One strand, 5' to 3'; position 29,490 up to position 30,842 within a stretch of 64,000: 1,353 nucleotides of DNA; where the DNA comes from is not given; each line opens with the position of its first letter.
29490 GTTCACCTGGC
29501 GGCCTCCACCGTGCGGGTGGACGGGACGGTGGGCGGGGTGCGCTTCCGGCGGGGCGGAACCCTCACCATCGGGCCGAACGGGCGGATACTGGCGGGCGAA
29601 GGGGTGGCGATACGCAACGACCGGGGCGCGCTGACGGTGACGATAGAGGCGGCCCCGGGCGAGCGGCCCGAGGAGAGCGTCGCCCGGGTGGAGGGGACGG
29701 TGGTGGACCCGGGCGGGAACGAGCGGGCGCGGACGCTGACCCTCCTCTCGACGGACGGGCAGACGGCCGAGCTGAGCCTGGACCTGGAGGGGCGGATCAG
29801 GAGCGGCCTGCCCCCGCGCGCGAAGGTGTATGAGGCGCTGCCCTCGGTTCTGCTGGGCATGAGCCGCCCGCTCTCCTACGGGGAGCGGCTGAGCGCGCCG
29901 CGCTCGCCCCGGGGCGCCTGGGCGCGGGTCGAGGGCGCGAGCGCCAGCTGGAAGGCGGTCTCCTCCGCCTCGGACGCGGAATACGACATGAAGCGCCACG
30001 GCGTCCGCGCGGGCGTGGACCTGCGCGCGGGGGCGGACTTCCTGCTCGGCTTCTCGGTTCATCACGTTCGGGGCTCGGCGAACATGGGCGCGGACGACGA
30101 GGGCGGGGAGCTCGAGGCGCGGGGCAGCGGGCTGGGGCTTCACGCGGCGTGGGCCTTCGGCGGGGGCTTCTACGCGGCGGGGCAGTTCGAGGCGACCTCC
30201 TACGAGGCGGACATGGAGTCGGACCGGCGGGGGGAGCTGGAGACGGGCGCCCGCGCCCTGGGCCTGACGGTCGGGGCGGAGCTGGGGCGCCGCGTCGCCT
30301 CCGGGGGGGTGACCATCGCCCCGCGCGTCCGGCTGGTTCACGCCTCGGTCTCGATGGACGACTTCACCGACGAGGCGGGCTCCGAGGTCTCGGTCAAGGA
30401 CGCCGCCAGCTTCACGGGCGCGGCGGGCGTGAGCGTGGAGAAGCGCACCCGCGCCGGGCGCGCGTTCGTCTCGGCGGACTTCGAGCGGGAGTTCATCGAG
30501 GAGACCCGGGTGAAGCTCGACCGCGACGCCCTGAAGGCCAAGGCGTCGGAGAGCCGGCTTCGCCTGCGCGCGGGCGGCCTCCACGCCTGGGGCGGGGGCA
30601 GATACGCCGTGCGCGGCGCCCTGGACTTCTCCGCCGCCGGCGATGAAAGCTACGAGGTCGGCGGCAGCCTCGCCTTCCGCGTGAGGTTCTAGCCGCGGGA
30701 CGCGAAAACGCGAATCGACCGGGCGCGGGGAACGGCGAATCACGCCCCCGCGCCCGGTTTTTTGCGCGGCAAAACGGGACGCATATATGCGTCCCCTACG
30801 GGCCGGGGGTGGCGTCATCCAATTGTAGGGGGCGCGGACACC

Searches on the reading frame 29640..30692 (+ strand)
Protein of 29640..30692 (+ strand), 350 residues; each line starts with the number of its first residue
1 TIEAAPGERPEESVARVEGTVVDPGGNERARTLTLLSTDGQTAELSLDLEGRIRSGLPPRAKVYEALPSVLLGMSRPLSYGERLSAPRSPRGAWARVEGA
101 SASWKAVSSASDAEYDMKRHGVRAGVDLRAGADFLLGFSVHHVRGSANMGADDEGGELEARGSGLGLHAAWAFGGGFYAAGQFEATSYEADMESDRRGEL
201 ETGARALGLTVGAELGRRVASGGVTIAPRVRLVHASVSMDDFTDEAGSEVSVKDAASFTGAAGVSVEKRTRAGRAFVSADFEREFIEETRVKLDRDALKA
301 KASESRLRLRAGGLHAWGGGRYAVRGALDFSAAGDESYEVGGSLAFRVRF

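Call 33: search_protein_families(library=pfam, proteins=[window:29640-30692:+], max_evalue=1)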
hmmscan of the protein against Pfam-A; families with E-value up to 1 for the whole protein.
window:29640-30692:+ (350 aa): 1 family
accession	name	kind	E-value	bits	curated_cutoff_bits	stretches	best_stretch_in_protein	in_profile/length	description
PF03797.25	Autotransporter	-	1.9e-26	93.8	26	1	93-320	1-246/255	Autotransporter beta-domain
